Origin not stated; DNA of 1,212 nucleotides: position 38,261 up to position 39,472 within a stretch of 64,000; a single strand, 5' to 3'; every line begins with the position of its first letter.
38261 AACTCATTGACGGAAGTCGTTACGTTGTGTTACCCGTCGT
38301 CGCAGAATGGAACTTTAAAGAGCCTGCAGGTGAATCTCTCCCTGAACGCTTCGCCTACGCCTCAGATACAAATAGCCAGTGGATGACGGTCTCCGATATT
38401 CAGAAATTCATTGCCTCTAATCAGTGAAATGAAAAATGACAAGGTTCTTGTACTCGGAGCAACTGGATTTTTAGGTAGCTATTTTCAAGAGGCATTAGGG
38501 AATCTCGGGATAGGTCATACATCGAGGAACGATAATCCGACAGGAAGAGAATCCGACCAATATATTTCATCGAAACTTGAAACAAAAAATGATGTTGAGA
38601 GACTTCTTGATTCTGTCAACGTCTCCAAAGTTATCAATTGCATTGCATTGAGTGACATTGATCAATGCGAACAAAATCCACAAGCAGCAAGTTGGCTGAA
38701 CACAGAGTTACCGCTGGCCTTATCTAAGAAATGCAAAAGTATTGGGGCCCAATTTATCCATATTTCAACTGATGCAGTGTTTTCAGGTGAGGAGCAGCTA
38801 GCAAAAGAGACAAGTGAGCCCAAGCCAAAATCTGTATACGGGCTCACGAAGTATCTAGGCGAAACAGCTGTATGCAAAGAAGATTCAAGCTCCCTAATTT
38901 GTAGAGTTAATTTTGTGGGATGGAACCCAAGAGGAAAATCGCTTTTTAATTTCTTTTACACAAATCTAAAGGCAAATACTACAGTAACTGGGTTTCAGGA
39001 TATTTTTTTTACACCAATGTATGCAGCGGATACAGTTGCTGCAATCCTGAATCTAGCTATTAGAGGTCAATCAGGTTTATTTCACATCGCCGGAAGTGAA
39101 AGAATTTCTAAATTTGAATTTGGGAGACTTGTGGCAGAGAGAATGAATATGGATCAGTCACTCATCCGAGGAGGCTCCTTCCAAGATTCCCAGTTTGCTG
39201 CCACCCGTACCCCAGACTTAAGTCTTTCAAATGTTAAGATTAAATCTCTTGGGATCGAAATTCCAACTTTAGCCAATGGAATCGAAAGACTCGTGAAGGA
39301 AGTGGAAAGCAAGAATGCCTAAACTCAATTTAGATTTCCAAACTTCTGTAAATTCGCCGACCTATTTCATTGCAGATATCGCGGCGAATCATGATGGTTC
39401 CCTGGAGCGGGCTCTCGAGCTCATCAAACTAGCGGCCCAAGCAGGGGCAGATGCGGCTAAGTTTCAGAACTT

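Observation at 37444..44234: Non-canonical nonulosonic-acid pathway: PseB and NeuB, but a 4-ketoreductase instead of PseC/PseH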

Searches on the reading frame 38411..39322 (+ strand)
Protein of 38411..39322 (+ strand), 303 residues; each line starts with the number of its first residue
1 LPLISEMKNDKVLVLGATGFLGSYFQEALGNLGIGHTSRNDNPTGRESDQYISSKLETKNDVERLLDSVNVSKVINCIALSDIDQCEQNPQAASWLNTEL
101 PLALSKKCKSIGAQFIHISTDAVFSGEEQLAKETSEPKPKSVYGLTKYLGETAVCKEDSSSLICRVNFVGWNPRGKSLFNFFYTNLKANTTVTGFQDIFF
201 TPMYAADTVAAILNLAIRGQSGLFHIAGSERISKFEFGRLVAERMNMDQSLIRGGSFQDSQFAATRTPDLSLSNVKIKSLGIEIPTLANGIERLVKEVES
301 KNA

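Call 3: search_protein_families(library=pfam, proteins=[window:38411-39322:+])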
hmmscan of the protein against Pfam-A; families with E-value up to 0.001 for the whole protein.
window:38411-39322:+ (303 aa): 4 families
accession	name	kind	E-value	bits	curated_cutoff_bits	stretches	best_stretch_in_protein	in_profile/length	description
PF04321.23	RmlD_sub_bind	-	1.8e-47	162.2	27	1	11-298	2-285/287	RmlD substrate binding domain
PF01370.27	Epimerase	-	8.4e-19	68.4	20.9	1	12-155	1-154/240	NAD dependent epimerase/dehydratase family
PF16363.11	GDP_Man_Dehyd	-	1.4e-10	41.6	27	1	13-158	1-168/332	GDP-mannose 4,6 dehydratase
PF07993.18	NAD_binding_4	-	3.9e-07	29.9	20.1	1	60-173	80-211/258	Male sterility protein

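Call 4: search_protein_families(library=ncbifam, proteins=[window:38411-39322:+])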
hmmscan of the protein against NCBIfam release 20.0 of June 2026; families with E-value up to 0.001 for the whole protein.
window:38411-39322:+ (303 aa): 6 families
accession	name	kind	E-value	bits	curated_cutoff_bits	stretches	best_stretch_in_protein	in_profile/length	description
TIGR01214.1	rmlD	equivalog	2.4e-42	145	224.05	1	11-297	1-284/285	dTDP-4-dehydrorhamnose reductase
NF007440.0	PRK09987.1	equivalog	2.8e-19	69.5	308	1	11-298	2-293/299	dTDP-4-dehydrorhamnose reductase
TIGR01179.1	galE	equivalog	8.5e-08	31.4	262.3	1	11-154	1-156/332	UDP-glucose 4-epimerase GalE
TIGR01181.1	dTDP_gluc_dehyt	equivalog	1.2e-07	31.2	365.1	1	49-148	52-156/321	dTDP-glucose 4,6-dehydratase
TIGR02197.1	heptose_epim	equivalog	2.1e-07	30.4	274.6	1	12-157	1-152/316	ADP-glyceromanno-heptose 6-epimerase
TIGR01746.1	Thioester-redct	subfamily_domain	2e-05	24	213.35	0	11-31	1-21/371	thioester reductase domain-containing protein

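Call 27: search_solved_structures(query=window:38411-39322:+, max_evalue=0.00001)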
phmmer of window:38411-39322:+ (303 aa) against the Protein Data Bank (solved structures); distinct sequences matched with E-value up to 0.00001: 14.
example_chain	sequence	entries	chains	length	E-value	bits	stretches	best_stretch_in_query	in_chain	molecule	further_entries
2ggs_A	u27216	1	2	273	9.1e-26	94.1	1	71-250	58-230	273aa long hypothetical dTDP-4-dehydrorhamnose reductase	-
4ndn_E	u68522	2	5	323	4.7e-19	72.1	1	7-283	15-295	Methionine adenosyltransferase 2 subunit beta | Isoform 2 of Methionine adenosyltransferase 2 subunit beta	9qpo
4ktt_E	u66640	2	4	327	5e-19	72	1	7-283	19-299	Methionine adenosyltransferase 2 subunit beta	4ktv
30gd_E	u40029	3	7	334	5e-19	72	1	7-283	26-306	Isoform 1 of Methionine adenosyltransferase 2 subunit beta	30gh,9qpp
2ydx_A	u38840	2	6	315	9.7e-19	71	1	9-283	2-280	METHIONINE ADENOSYLTRANSFERASE 2 SUBUNIT BETA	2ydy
3sc6_A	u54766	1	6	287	1.3e-17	67.3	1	10-299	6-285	dTDP-4-dehydrorhamnose reductase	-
8g22_A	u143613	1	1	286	1.1e-14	57.7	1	60-297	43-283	dTDP-4-dehydrorhamnose reductase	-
5u9c_A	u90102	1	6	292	2e-13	53.6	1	9-252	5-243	dTDP-4-dehydrorhamnose Reductase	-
1kbz_A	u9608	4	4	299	3.9e-13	52.7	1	65-243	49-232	dTDP-glucose oxidoreductase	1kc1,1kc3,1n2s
1vl0_A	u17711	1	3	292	4e-13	52.6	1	11-238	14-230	DTDP-4-dehydrorhamnose reductase, rfbD ortholog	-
8ctr_A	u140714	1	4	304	4.2e-13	52.5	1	11-299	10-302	dTDP-4-dehydrorhamnose reductase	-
4wpg_A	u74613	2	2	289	1.2e-12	51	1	56-291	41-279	dTDP-4-dehydrorhamnose reductase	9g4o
9gpi_D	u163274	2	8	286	4.6e-08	36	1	12-298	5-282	dTDP-4-dehydrorhamnose reductase, putative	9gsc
6kv9_A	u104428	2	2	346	3e-06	30.1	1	7-152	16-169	MoeE5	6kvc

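Call 31: find_homologous_proteins(query=window:38411-39322:+, max_evalue=1e-20)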
Query window:38411-39322:+ (303 aa): 108 proteins with E <= 1e-20 among 1680 candidates.
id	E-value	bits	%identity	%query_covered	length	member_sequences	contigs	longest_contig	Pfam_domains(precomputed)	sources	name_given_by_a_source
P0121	4.7e-183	625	96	98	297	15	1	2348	PF04321.24,PF16363.12,PF07993.19,PF01370.28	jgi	jgi:dTDP-4-dehydrorhamnose reductase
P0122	3.7e-152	524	81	98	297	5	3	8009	PF04321.24,PF16363.12,PF01370.28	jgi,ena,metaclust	metaclust:\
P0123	6.6e-129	447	68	98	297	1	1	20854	PF04321.24,PF16363.12,PF01370.28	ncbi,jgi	jgi:dTDP-4-dehydrorhamnose reductase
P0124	4.7e-126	438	68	98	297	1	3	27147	PF04321.24,PF16363.12,PF01370.28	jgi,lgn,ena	jgi:dTDP-4-dehydrorhamnose reductase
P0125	1.5e-124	433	65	98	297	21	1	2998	PF04321.24,PF16363.12,PF01370.28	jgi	-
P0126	3.5e-121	422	66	98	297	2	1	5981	PF04321.24,PF16363.12,PF01370.28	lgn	-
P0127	7.8e-115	401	61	97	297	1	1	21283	PF04321.24,PF16363.12,PF01370.28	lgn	-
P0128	1.3e-110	387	59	97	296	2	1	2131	PF04321.24,PF16363.12,PF01370.28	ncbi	-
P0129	2.2e-110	387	59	97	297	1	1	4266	PF04321.24,PF16363.12,PF01370.28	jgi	-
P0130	2.1e-109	383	58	98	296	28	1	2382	PF04321.24,PF16363.12,PF01370.28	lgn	-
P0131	4.5e-109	382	57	97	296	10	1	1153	PF04321.24,PF16363.12,PF01370.28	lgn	-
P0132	5.7e-109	382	60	97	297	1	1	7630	PF04321.24,PF16363.12,PF01370.28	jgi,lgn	jgi:dTDP-4-dehydrorhamnose reductase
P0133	4.8e-108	379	56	98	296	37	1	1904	PF04321.24,PF16363.12,PF01370.28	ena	-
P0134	5.2e-108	379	56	98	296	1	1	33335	PF04321.24,PF16363.12,PF01370.28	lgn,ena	-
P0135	1.3e-107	377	56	97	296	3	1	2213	PF04321.24,PF16363.12,PF01370.28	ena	-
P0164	1.3e-70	256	44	96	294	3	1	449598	PF04321.24,PF16363.12,PF01370.28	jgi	jgi:dTDP-4-dehydrorhamnose reductase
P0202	1.9e-42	164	35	94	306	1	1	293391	PF04321.24,PF16363.12,PF02719.22,PF01370.28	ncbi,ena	-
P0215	1.4e-37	148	35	97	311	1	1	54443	PF04321.24,PF16363.12,PF02719.22,PF01370.28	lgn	-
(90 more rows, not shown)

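Call 32: find_encoding_contigs(protein=P0164, flank=10000, max_places=1)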
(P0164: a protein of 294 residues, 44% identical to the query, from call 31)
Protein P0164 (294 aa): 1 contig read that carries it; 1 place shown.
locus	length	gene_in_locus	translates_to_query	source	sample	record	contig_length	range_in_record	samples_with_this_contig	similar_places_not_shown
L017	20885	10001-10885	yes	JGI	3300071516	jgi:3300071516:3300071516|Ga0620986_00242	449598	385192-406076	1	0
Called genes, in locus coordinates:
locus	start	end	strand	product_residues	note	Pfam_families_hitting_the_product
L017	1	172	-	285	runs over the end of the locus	PF13489:Methyltransf_23, PF08241:Methyltransf_11, PF08242:Methyltransf_12, PF13649:Methyltransf_25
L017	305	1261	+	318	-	PF01073:3Beta_HSD, PF01370:Epimerase, PF02719:Polysacc_synt_2, PF04321:RmlD_sub_bind, PF13460:NAD_binding_10, PF16363:GDP_Man_Dehyd, PF07993:NAD_binding_4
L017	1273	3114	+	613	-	PF13522:GATase_6, PF13537:GATase_7, PF00733:Asn_synthase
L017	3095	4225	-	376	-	PF13439:Glyco_transf_4, PF13579:Glyco_trans_4_4, PF13477:Glyco_trans_4_2 (faint), PF00534:Glycos_transf_1, PF13692:Glyco_trans_1_4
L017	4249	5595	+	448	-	PF03721:UDPG_MGDP_dh_N, PF00984:UDPG_MGDP_dh, PF03720:UDPG_MGDP_dh_C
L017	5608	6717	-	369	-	PF01757:Acyl_transf_3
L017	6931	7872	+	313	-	PF03629:SASA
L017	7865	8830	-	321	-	PF01073:3Beta_HSD, PF01370:Epimerase, PF02719:Polysacc_synt_2, PF04321:RmlD_sub_bind, PF05368:NmrA (weak), PF13460:NAD_binding_10 (weak), PF16363:GDP_Man_Dehyd, PF07993:NAD_binding_4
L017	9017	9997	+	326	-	PF01073:3Beta_HSD, PF01370:Epimerase, PF02719:Polysacc_synt_2, PF04321:RmlD_sub_bind, PF05368:NmrA, PF07993:NAD_binding_4, PF16363:GDP_Man_Dehyd, PF13460:NAD_binding_10, +1 more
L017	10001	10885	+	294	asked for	PF01370:Epimerase, PF04321:RmlD_sub_bind, PF16363:GDP_Man_Dehyd (weak)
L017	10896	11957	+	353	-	PF03102:NeuB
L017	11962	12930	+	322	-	PF00534:Glycos_transf_1, PF13692:Glyco_trans_1_4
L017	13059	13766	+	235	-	PF02348:CTP_transf_3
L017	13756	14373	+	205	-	PF00117:GATase, PF01174:SNO (weak)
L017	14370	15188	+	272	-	PF00977:His_biosynth, PF01207:Dus (faint), PF03060:NMO (faint)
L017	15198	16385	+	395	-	-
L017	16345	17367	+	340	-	PF13489:Methyltransf_23, PF05219:DREV, PF13847:Methyltransf_31 (weak), PF08241:Methyltransf_11 (weak), PF08242:Methyltransf_12, PF13649:Methyltransf_25 (faint)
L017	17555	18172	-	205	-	-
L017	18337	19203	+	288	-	PF01370:Epimerase (weak)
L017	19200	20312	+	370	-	-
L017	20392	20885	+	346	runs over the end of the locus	-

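Call 33: find_encoding_contigs(protein=P0202, flank=10000, max_places=1)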
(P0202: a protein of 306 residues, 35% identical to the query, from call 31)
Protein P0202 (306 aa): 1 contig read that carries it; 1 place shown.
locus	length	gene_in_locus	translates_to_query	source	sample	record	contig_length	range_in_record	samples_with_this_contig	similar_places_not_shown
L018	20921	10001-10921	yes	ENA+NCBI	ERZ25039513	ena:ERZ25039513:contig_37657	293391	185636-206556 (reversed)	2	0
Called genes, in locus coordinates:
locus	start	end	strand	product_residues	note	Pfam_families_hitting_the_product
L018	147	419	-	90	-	PF00312:Ribosomal_S15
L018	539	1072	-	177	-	-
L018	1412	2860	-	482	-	PF00587:tRNA-synt_2b, PF03129:HGTP_anticodon, PF09180:ProRS-C_1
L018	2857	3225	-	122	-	PF12643:MazG-like (weak)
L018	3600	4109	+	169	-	PF13412:HTH_24, PF01047:MarR (weak), PF12802:MarR_2 (weak)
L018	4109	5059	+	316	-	PF04321:RmlD_sub_bind (weak), PF01370:Epimerase, PF02719:Polysacc_synt_2 (faint), PF16363:GDP_Man_Dehyd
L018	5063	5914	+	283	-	PF01061:ABC2_membrane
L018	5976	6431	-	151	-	-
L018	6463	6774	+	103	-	-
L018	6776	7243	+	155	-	PF14524:Wzt_C (weak)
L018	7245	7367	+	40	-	-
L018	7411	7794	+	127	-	-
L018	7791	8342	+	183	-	-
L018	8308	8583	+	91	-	-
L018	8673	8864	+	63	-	-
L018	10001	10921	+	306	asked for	PF01370:Epimerase, PF04321:RmlD_sub_bind, PF16363:GDP_Man_Dehyd, PF02719:Polysacc_synt_2 (weak)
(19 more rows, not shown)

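Call 34: find_encoding_contigs(protein=P0215, flank=10000, max_places=1)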
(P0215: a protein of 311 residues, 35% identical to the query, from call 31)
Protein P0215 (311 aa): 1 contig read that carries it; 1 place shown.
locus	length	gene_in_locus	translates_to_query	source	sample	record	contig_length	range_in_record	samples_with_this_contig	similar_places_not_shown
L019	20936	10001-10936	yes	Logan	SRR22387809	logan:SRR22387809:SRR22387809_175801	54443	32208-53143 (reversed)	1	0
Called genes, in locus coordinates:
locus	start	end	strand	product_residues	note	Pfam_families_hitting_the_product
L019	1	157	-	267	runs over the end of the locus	PF00535:Glycos_transf_2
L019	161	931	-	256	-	PF05711:TylF, PF13578:Methyltransf_24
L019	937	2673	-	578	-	-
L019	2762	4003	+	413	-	PF04932:Wzy_C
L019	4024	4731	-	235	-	PF00535:Glycos_transf_2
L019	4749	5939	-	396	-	PF12831:FAD_oxidored (weak), PF13450:NAD_binding_8, PF01593:Amino_oxidase (weak), PF03275:GLF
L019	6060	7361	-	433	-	PF00202:Aminotran_3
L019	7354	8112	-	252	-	PF02348:CTP_transf_3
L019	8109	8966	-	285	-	PF00248:Aldo_ket_red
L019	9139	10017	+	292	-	PF01073:3Beta_HSD, PF01370:Epimerase, PF02719:Polysacc_synt_2, PF13460:NAD_binding_10 (weak), PF16363:GDP_Man_Dehyd, PF04321:RmlD_sub_bind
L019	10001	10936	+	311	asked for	PF04321:RmlD_sub_bind, PF01370:Epimerase, PF16363:GDP_Man_Dehyd, PF02719:Polysacc_synt_2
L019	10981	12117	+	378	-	PF01041:DegT_DnrJ_EryC1, PF00155:Aminotran_1_2, PF00266:Aminotran_5 (weak), PF01212:Beta_elim_lyase (weak), PF01053:Cys_Met_Meta_PP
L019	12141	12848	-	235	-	PF02348:CTP_transf_3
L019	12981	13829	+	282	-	PF00551:Formyl_trans_N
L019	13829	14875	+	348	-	PF03102:NeuB, PF08666:SAF (weak)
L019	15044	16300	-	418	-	PF00535:Glycos_transf_2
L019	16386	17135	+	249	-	PF05711:TylF, PF13578:Methyltransf_24 (weak)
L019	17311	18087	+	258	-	-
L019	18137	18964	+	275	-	PF01209:Ubie_methyltran (faint), PF03848:TehB (weak), PF13489:Methyltransf_23, PF06325:PrmA (weak), PF13649:Methyltransf_25, PF13847:Methyltransf_31, PF08241:Methyltransf_11, PF08242:Methyltransf_12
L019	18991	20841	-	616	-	PF02463:SMC_N (faint), PF00005:ABC_tran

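Call 40: find_related_loci(query=A2, collection=genome_contigs, flank=10000)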
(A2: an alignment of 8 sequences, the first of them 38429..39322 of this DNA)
Query A2 (297 aa) in genome_contigs; peptide patterns used: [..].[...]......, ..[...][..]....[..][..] (x = any residue, [..] = any of these).
600 stretches matched a pattern (row limit reached: there are more); 466 encode a relative of the query (tblastn E <= 1e-3); the best 80 are kept; 80 distinct loci.
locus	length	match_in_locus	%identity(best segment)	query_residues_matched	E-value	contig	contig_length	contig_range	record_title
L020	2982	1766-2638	38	5-293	2e-58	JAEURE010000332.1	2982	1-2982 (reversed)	MAG: Anaerolineales bacterium isolate new MAG-269 NODE_332_length_2982_cov_1.713499, whole genome shotgun sequence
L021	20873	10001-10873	37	5-293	7e-58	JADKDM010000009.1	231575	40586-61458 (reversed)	MAG: Candidatus Villigracilis propinquus isolate OdNW_BATAC.378 tig00004875-10-2312460, whole genome shotgun sequence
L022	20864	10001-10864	39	5-290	5e-58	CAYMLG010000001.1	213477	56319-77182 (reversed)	MAG TPA_asm: uncultured Anaerolineaceae bacterium isolate binchicken_co350_84 genome assembly, contig: NODE_44_length_21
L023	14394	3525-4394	38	1-288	8e-58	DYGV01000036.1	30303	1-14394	MAG TPA_asm: Anaerolinea thermophila isolate BE2012_54_8 Afr_mines_BE2012_757_length_30303_cov_3_377678, whole genome sh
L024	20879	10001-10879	36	5-295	1e-57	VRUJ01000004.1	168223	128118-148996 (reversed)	MAG: Chloroflexota bacterium isolate MohnsGC08_bin188 NODE_4_length_168223_cov_55.339247, whole genome shotgun sequence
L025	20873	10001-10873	37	5-293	2e-57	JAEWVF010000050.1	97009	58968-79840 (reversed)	MAG: Chloroflexota bacterium isolate OH_SDB_50 k127_932255, whole genome shotgun sequence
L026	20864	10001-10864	36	5-291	4e-57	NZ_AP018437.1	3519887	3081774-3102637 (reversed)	Pelolinea submarina strain MO-CFX1 chromosome, complete genome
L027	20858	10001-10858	37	5-288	4e-57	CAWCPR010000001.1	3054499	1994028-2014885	MAG: uncultured Chloroflexia bacterium isolate MFD04944.bin.2.27 genome assembly, contig: contig_12334, whole genome sho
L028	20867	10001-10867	38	3-288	3e-57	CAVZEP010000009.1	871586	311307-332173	MAG: uncultured Chloroflexia bacterium isolate MFD05942.bin.2.209 genome assembly, contig: contig_2097, whole genome sho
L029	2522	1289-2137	35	5-285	2e-57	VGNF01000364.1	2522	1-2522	MAG: Chloroflexi bacterium isolate K_DeepCast_100m_m2_305 K_DeepCast_100m_m2_305_Ga0194127_10077873, whole genome shotgu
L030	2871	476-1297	40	2-273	3e-57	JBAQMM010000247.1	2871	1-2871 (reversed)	MAG: Anaerolineaceae bacterium isolate MFD12067_ilm_asm_bin1 k127_67602, whole genome shotgun sequence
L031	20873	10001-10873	37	6-294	9e-57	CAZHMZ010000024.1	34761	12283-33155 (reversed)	MAG TPA_asm: uncultured Anaerolineaceae bacterium isolate SRP192927_co3_506 genome assembly, contig: NODE_2302_length_34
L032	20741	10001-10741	39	50-293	1e-56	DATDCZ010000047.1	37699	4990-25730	MAG TPA_asm: Anaerolineales bacterium isolate SMAG_U161 k141_656301, whole genome shotgun sequence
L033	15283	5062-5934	36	5-293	5e-56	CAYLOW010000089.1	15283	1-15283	MAG TPA_asm: uncultured Anaerolinea sp. isolate SRP272421_co2_256 genome assembly, contig: NODE_12436_length_15283_cov_1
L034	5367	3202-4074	37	5-293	4e-56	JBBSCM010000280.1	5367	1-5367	MAG: Anaerolineales bacterium isolate metawrap_la6_2 metawrap_la6_2_K_861975_L_5367_cov_12.1669, whole genome shotgun se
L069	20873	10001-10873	36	5-293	1e-53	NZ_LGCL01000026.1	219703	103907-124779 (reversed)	Ornatilinea apprima strain P3M-1 contig_8, whole genome shotgun sequence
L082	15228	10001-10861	37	5-291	6e-53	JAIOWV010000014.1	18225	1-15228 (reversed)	MAG: Pontimonas sp. isolate Tobar12.5m-G2 Tobar12-5m-C2108, whole genome shotgun sequence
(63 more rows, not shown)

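Call 58: search_protein_families(library=ncbifam, proteins=[L017:10896-11957:+, L019:13826-14875:+, L069:10927-12012:+, L082:10866-11981:+, L017:13059-13766:+, L019:12141-12848:-, L069:13168-13941:+, L017:15198-16385:+], max_evalue=1e-10)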
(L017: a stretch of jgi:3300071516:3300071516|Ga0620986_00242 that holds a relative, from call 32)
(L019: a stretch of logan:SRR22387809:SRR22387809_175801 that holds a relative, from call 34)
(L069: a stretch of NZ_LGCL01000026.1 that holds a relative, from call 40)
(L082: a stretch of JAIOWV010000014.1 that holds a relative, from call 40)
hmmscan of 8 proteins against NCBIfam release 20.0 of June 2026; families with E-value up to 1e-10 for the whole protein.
L017:10896-11957:+ (353 aa): 2 families
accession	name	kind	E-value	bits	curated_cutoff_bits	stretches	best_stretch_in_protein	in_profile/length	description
TIGR03569.1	NeuB_NnaB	equivalog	8.4e-76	255.1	399.65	1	15-346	1-328/329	N-acetylneuraminate synthase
TIGR03586.1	PseI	equivalog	1.4e-64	218.4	340.25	1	15-345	2-325/327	pseudaminic acid synthase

L019:13826-14875:+ (349 aa): 2 families
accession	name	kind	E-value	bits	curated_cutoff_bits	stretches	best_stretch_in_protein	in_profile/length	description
TIGR03586.1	PseI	equivalog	8.1e-140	465.6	340.25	1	17-343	2-326/327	pseudaminic acid synthase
TIGR03569.1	NeuB_NnaB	equivalog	8.9e-86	287.9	399.65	1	17-344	1-329/329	N-acetylneuraminate synthase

L069:10927-12012:+ (361 aa): 2 families
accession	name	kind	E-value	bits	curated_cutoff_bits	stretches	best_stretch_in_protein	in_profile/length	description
TIGR03569.1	NeuB_NnaB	equivalog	5.3e-83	278.8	399.65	1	22-353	1-328/329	N-acetylneuraminate synthase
TIGR03586.1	PseI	equivalog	3.3e-77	259.9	340.25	1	22-354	2-327/327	pseudaminic acid synthase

L082:10866-11981:+ (371 aa): 2 families
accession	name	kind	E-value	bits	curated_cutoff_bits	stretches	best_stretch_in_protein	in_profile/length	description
TIGR03569.1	NeuB_NnaB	equivalog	8.5e-81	271.5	399.65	1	31-358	1-324/329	N-acetylneuraminate synthase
TIGR03586.1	PseI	equivalog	4.1e-73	246.4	340.25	1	31-361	2-325/327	pseudaminic acid synthase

L017:13059-13766:+ (235 aa): 3 families
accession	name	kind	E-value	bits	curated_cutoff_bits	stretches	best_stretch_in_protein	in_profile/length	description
TIGR03584.1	PseF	equivalog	2.9e-75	252.7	205.7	1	6-226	2-221/222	pseudaminic acid cytidylyltransferase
NF003952.0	PRK05450.1-5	subfamily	3.7e-13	49.2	193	1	3-159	2-146/250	3-deoxy-manno-octulosonate cytidylyltransferase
NF009905.0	PRK13368.1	subfamily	7.4e-12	45.1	255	1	3-77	2-76/243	3-deoxy-manno-octulosonate cytidylyltransferase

L019:12141-12848:- (235 aa): 3 families
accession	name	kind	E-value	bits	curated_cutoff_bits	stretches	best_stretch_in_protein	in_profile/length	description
TIGR03584.1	PseF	equivalog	3.4e-75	252.5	205.7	1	8-229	1-221/222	pseudaminic acid cytidylyltransferase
NF009905.0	PRK13368.1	subfamily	2.6e-11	43.3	255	1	8-70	4-66/243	3-deoxy-manno-octulosonate cytidylyltransferase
NF003952.0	PRK05450.1-5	subfamily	2.6e-11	43.1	193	0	7-70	3-66/250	3-deoxy-manno-octulosonate cytidylyltransferase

L069:13168-13941:+ (257 aa): 5 families
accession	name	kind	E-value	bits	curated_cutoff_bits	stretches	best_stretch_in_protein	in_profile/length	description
NF009905.0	PRK13368.1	subfamily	2e-26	92.8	255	1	1-118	1-116/243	3-deoxy-manno-octulosonate cytidylyltransferase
NF003952.0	PRK05450.1-5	subfamily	4e-26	91.7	193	1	1-119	1-119/250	3-deoxy-manno-octulosonate cytidylyltransferase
NF003950.0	PRK05450.1-3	subfamily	2.9e-17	62.8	234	1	1-119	1-120/248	3-deoxy-manno-octulosonate cytidylyltransferase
NF003948.0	PRK05450.1-1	equivalog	3.7e-17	62.4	281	1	1-125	4-129/248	3-deoxy-manno-octulosonate cytidylyltransferase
TIGR00466.1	kdsB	equivalog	1.7e-16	60.4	155.2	1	1-125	1-125/241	3-deoxy-manno-octulosonate cytidylyltransferase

L017:15198-16385:+ (395 aa): 1 family
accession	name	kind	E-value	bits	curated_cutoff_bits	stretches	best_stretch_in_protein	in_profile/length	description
TIGR03573.1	WbuX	subfamily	6.4e-87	292.2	203.2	1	1-348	1-343/344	N-acetyl sugar amidotransferase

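Call 68: search_protein_families(library=pfam, proteins=[L069:12012-13160:+, L069:13947-14879:+, L069:14901-15851:+, L069:15882-17336:+, L069:17303-18319:+, L069:18331-20085:+, L069:7471-8355:+, L069:8366-8953:+, L082:11991-13025:+, L017:11962-12930:+], max_evalue=0.0001)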
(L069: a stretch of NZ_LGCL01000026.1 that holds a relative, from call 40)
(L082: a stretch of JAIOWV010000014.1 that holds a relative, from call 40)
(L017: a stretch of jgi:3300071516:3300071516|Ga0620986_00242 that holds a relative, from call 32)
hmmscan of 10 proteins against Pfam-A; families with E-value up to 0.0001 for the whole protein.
L069:12012-13160:+ (382 aa): 6 families
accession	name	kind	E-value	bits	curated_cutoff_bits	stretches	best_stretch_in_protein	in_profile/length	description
PF00534.26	Glycos_transf_1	-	1.6e-32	112.9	26.4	1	183-342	9-170/172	Glycosyl transferases group 1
PF13692.12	Glyco_trans_1_4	-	6.6e-27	95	27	1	197-328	11-140/142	Glycosyl transferases group 1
PF13524.12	Glyco_trans_1_2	-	1.4e-10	41.7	25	1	215-353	10-137/144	Glycosyl transferase-like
PF13439.12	Glyco_transf_4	-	2.4e-09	37.9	28.5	1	16-170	10-170/170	Glycosyltransferase Family 4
PF13477.12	Glyco_trans_4_2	-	1.1e-07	32.5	23.4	1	3-138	2-135/139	Glycosyl transferase 4-like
PF13579.12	Glyco_trans_4_4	-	5e-07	30.6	29.7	1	20-164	13-157/158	Glycosyl transferase 4-like domain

L069:13947-14879:+ (310 aa): 0 families

L069:14901-15851:+ (316 aa): 1 family
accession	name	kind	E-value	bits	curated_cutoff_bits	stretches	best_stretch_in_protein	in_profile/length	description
PF00535.33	Glycos_transf_2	-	3.5e-11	43.8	23.3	1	40-151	11-122/168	Glycosyl transferase family 2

L069:15882-17336:+ (484 aa): 0 families

L069:17303-18319:+ (338 aa): 3 families
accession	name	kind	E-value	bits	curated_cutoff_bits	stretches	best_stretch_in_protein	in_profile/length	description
PF22725.1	GFO_IDH_MocA_C3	-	8e-22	78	27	1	136-258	3-123/124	GFO/IDH/MocA C-terminal domain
PF02894.22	GFO_IDH_MocA_C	-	4.6e-20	72.8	22.9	1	138-338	1-218/218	Oxidoreductase family, C-terminal alpha/beta domain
PF01408.29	GFO_IDH_MocA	-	3.3e-13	50.8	24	1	12-126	2-120/120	Oxidoreductase family, NAD-binding Rossmann fold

L069:18331-20085:+ (584 aa): 0 families

L069:7471-8355:+ (294 aa): 5 families
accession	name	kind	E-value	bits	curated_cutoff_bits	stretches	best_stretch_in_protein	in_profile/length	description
PF08241.18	Methyltransf_11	-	8.8e-17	62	21.2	1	72-163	1-90/95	Methyltransferase domain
PF13649.12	Methyltransf_25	-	3.4e-14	53.7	27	1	72-163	2-96/97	Methyltransferase domain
PF01209.24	Ubie_methyltran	-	1.1e-06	28.7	20.1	1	64-195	44-181/233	ubiE/COQ5 methyltransferase family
PF13847.12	Methyltransf_31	-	3e-06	27.4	27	1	69-172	5-113/145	Methyltransferase domain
PF08242.18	Methyltransf_12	-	7.4e-06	27.1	30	1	90-163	19-95/98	Methyltransferase domain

L069:8366-8953:+ (195 aa): 3 families
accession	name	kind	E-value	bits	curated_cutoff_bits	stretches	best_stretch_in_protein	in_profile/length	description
PF00583.31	Acetyltransf_1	-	9.7e-11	42.4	20.7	1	37-144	3-96/116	Acetyltransferase (GNAT) family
PF13508.13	Acetyltransf_7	-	2.3e-06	28.3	27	1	70-142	6-63/84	Acetyltransferase (GNAT) domain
PF13673.13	Acetyltransf_10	-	5.3e-06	26.9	23.6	1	54-142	18-86/128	Acetyltransferase (GNAT) domain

L082:11991-13025:+ (344 aa): 2 families
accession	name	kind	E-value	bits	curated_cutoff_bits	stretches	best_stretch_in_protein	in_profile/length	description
PF00534.26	Glycos_transf_1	-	1.8e-23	83.4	26.4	1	152-311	4-164/172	Glycosyl transferases group 1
PF13692.12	Glyco_trans_1_4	-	7.9e-20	72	27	1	165-302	3-139/142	Glycosyl transferases group 1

L017:11962-12930:+ (322 aa): 2 families
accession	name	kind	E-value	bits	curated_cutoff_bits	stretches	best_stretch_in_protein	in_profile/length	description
PF00534.26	Glycos_transf_1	-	1.7e-22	80.2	26.4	1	137-299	8-171/172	Glycosyl transferases group 1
PF13692.12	Glyco_trans_1_4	-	1.1e-17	65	27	1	160-281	19-138/142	Glycosyl transferases group 1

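Call 81: search_protein_families(library=ncbifam, proteins=[L069:13947-14879:+], max_evalue=0.01)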
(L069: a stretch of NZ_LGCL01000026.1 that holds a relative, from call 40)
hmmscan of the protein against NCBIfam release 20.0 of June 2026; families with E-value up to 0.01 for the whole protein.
L069:13947-14879:+ (310 aa): 0 families
